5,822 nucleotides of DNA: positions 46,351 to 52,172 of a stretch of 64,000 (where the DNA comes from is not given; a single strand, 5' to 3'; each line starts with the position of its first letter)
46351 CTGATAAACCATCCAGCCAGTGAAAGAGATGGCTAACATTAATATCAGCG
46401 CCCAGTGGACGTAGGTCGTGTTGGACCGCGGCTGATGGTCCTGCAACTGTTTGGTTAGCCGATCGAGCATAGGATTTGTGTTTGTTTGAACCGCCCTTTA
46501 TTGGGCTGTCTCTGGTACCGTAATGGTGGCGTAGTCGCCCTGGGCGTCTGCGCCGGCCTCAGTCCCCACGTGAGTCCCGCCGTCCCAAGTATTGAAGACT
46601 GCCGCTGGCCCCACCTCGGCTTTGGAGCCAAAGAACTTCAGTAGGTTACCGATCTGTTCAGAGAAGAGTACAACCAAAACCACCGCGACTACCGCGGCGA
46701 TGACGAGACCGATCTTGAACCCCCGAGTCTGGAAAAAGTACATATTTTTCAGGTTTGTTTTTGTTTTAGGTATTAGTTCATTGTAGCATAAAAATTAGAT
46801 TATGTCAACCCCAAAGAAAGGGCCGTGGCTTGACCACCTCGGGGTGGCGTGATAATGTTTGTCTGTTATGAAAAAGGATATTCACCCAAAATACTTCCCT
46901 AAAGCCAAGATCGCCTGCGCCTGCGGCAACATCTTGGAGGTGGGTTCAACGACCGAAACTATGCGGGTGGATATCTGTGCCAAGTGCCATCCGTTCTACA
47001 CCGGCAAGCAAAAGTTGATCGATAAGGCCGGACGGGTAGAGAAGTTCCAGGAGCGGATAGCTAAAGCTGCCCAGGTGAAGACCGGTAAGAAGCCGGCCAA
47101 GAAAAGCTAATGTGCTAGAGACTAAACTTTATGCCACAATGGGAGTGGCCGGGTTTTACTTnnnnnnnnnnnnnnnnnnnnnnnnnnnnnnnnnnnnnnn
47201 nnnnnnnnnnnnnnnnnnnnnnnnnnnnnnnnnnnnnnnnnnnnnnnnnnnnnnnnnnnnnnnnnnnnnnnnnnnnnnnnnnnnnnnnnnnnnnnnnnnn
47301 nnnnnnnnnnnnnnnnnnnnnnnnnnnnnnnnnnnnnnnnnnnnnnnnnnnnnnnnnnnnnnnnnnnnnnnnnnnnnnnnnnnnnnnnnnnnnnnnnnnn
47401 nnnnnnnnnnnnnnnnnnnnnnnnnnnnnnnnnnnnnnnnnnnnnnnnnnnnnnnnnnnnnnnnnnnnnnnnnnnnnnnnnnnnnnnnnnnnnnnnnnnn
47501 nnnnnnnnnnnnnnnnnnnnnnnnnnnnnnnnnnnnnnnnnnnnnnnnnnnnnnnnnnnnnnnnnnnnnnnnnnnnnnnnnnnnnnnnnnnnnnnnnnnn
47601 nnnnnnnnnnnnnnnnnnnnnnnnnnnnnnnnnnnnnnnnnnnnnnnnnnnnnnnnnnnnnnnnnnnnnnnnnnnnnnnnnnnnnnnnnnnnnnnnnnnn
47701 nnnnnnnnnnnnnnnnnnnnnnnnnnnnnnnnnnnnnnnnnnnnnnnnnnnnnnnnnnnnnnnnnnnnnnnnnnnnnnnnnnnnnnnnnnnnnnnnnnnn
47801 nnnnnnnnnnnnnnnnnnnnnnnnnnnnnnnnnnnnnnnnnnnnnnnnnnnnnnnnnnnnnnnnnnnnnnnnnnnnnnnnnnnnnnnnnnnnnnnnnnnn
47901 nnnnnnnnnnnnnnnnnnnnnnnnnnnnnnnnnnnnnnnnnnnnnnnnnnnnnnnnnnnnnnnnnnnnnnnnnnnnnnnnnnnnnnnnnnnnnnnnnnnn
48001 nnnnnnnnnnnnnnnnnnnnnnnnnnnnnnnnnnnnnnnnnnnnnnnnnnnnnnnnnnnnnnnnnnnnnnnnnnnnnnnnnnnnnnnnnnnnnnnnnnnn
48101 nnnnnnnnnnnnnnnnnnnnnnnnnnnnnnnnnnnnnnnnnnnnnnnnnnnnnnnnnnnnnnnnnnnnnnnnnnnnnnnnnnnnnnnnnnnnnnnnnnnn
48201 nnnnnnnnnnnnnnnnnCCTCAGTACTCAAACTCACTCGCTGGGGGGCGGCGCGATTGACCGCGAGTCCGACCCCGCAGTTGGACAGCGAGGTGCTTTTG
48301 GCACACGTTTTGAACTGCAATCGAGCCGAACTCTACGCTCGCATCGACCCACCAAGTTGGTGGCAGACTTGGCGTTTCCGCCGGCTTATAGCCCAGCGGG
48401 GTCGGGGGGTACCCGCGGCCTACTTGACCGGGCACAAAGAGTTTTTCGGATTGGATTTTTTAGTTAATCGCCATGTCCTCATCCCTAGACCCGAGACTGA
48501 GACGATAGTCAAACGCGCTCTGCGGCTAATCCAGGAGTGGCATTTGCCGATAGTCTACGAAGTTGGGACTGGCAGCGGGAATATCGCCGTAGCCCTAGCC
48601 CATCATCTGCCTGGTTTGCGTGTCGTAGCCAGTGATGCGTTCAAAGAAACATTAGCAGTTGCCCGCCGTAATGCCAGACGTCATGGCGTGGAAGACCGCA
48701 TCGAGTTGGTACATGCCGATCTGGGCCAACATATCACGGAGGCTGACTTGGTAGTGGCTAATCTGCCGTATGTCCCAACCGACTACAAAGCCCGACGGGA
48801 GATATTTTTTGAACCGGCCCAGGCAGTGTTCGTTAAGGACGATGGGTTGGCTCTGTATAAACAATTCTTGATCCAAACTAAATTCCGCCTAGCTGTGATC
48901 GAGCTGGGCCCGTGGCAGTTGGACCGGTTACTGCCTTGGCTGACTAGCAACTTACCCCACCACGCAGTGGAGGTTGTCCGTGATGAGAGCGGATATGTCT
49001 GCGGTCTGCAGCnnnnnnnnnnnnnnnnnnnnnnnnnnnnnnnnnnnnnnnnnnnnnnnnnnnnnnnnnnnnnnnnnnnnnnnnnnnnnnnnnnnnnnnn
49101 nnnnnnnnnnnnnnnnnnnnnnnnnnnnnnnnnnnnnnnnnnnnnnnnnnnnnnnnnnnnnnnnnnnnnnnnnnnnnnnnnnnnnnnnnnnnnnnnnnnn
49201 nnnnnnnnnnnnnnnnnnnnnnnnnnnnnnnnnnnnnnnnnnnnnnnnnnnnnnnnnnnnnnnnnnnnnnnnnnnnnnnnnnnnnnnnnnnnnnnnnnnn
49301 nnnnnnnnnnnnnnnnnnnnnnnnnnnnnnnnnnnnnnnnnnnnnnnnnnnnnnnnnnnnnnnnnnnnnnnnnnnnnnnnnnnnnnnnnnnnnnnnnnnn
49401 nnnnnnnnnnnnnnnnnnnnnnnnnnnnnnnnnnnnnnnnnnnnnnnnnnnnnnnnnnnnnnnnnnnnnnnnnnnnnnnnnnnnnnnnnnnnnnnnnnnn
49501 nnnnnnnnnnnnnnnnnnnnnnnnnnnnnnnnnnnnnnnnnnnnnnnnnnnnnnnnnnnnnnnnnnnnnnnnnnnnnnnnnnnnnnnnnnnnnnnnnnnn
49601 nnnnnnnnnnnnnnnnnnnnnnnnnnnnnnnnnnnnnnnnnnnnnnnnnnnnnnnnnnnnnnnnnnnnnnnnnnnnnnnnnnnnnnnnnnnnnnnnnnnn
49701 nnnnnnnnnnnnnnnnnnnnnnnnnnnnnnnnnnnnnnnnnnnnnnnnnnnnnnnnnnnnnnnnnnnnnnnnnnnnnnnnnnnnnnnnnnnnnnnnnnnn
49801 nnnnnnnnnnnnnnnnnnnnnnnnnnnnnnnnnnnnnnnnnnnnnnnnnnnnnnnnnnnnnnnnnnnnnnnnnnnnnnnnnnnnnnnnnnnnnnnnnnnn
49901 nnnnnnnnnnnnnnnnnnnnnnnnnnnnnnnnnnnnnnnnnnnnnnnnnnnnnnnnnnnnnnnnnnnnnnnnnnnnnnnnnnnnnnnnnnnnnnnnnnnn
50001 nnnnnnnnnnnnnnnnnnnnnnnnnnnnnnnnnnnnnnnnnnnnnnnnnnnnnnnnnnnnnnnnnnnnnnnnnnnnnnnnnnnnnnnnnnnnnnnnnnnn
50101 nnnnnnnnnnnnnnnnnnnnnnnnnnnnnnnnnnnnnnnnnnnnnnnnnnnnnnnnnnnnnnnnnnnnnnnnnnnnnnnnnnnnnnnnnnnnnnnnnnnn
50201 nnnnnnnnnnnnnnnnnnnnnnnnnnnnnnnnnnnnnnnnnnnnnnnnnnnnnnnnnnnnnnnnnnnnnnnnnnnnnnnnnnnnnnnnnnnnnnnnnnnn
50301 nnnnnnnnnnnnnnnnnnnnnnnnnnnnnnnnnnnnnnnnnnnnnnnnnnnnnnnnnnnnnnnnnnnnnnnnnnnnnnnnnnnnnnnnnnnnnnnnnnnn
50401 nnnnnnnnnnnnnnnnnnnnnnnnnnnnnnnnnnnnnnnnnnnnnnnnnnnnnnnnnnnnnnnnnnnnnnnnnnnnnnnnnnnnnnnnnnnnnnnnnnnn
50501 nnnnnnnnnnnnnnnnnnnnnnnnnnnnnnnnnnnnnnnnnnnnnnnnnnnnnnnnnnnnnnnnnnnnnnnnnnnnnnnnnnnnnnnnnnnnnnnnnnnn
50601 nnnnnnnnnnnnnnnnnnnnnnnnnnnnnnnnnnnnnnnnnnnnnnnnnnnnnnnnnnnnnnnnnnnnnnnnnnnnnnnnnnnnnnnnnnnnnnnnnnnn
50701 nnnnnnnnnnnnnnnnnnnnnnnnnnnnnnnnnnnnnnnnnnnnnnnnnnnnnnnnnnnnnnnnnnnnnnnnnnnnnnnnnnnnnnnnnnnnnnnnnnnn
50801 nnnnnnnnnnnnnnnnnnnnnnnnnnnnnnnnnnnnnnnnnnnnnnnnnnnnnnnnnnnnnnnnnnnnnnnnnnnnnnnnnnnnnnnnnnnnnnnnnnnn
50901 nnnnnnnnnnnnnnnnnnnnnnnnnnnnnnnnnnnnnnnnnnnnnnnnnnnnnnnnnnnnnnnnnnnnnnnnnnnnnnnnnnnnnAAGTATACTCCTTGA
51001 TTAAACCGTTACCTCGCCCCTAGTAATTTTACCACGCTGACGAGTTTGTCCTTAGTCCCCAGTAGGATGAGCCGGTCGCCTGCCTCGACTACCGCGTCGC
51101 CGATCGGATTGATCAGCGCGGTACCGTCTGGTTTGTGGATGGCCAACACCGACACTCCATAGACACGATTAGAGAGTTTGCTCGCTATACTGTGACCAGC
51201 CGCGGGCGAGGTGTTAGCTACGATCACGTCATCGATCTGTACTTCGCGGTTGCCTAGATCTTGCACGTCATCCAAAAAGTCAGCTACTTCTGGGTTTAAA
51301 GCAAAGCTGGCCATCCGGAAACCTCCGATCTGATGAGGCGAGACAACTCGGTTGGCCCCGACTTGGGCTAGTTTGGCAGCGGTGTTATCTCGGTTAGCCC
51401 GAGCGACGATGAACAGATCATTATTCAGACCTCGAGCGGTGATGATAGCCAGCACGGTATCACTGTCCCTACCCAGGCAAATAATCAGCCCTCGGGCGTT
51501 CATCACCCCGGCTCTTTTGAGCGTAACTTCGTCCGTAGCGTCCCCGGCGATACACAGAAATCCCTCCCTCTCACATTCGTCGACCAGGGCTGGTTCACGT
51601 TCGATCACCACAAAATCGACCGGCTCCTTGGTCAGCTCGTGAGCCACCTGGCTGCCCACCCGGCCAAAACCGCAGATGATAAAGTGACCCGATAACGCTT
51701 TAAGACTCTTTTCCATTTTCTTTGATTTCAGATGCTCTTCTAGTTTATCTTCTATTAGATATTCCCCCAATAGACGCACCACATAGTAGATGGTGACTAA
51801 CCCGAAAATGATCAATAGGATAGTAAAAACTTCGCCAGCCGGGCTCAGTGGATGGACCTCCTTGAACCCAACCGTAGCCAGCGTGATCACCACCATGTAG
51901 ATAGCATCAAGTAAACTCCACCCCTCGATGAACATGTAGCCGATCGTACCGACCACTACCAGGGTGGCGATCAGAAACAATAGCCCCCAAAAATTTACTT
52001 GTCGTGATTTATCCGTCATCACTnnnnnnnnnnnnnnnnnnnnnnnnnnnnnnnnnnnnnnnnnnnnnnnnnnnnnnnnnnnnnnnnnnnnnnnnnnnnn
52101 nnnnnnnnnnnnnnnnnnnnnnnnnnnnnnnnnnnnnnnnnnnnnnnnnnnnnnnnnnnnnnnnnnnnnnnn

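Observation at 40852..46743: Minus-strand surface operon: small hydrophobic protein, 1218-aa giant protein, and two proteins ending in dockerin-like Ca-binding modules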

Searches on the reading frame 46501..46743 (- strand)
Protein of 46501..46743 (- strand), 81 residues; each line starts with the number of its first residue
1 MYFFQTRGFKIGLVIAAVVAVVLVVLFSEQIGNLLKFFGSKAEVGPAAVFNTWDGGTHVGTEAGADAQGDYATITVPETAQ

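Call 3: search_protein_families(library=pfam, proteins=[window:46501-46743:-], max_evalue=1)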
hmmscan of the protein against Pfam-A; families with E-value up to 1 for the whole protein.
window:46501-46743:- (81 aa): 2 families
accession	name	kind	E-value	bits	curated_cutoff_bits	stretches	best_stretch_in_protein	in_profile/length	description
PF16982.10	Flp1_like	-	0.021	14.7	33.5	1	14-36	15-37/49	Putative Flagellin, Flp1-like, domain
PF04964.19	Flp_Fap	-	0.069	13.4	32.2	1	14-38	15-39/46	Flp/Fap pilin component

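Call 4: search_protein_families(library=ncbifam, proteins=[window:46501-46743:-], max_evalue=1)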
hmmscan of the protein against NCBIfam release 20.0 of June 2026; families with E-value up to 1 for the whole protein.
window:46501-46743:- (81 aa): 1 family
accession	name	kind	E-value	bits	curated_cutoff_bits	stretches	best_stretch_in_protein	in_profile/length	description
NF043074.1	MMSYN1_0196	equivalog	0.16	11.3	350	1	2-41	231-272/277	spermidine/putrescine ABC transporter permease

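Call 89: list_cluster_members(proteins=[window:46501-46743:-, window:42817-46470:-, window:41916-42800:-, window:40855-41853:-])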
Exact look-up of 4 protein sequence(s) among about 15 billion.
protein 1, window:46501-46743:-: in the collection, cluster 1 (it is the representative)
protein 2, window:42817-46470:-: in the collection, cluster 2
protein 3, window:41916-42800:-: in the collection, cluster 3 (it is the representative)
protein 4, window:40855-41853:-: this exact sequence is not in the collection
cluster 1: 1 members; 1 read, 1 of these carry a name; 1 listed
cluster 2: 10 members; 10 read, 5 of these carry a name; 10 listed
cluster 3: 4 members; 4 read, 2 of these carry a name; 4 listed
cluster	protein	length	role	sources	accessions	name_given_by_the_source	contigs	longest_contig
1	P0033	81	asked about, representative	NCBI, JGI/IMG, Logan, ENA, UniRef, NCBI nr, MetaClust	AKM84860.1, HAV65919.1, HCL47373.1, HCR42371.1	TPA: hypothetical protein DHW58_00040 [Patescibacteria group bacterium] | Uncharacterized protein n=2 Tax=Bacteria division Kazan-3B-28 TaxID=1798534 ... | MAG: hypothetical protein VE98_C0001G0406 [candidate division Kazan bacterium ...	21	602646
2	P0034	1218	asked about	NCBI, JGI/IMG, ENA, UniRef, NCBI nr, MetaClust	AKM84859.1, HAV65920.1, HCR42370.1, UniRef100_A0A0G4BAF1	MAG: hypothetical protein VE98_C0001G0405 [candidate division Kazan bacterium ... | Uncharacterized protein n=1 Tax=candidate division Kazan bacterium GW2011_GWA1_50_15 ... | status=active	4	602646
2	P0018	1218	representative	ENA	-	-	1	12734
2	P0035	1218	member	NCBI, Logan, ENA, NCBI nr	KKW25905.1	MAG: hypothetical protein VE99_C0001G0544 [candidate division Kazan bacterium ...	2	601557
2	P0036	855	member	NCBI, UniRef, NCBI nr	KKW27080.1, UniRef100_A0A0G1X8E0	MAG: hypothetical protein VF00_C0001G0015 [candidate division Kazan bacterium ... | Uncharacterized protein n=1 Tax=candidate division Kazan bacterium GW2011_GWB1_52_7 ...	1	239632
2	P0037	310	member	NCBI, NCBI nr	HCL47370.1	TPA: hypothetical protein DHW58_00025, partial [Patescibacteria group bacterium] | hypothetical protein [Patescibacteria group bacterium]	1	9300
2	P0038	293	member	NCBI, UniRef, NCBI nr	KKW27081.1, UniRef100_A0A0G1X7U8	MAG: hypothetical protein VF00_C0001G0016 [candidate division Kazan bacterium ... | Uncharacterized protein n=1 Tax=candidate division Kazan bacterium GW2011_GWB1_52_7 ...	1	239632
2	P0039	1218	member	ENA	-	-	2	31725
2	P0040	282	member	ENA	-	-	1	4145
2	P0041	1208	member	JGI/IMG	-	-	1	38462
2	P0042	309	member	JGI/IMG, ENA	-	-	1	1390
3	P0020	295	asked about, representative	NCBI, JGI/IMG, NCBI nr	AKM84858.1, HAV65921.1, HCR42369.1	MAG: hypothetical protein VE98_C0001G0404 [candidate division Kazan bacterium ...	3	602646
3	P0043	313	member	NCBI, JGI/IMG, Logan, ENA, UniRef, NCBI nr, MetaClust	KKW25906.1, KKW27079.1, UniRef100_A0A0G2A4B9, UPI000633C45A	MAG: hypothetical protein VE99_C0001G0545 [candidate division Kazan bacterium ... | Uncharacterized protein n=2 Tax=Bacteria division Kazan-3B-28 TaxID=1798534 ... | status=active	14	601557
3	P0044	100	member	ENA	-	-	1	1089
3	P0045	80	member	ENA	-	-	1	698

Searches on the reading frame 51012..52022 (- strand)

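Call 86: search_protein_families(library=pfam, proteins=[window:51012-52022:-], max_evalue=0.001)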
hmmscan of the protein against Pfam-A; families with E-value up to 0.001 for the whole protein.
window:51012-52022:- (337 aa): 3 families
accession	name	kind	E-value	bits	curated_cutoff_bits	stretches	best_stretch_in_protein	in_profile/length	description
PF02254.24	TrkA_N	-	3.8e-33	114.7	23.8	1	114-229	1-116/116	TrkA-N domain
PF07885.22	Ion_trans_2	-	2e-15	56.8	22.5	1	17-90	2-78/79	Ion channel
PF02080.26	TrkA_C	-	5.9e-11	42.5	27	1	266-334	4-70/71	TrkA-C domain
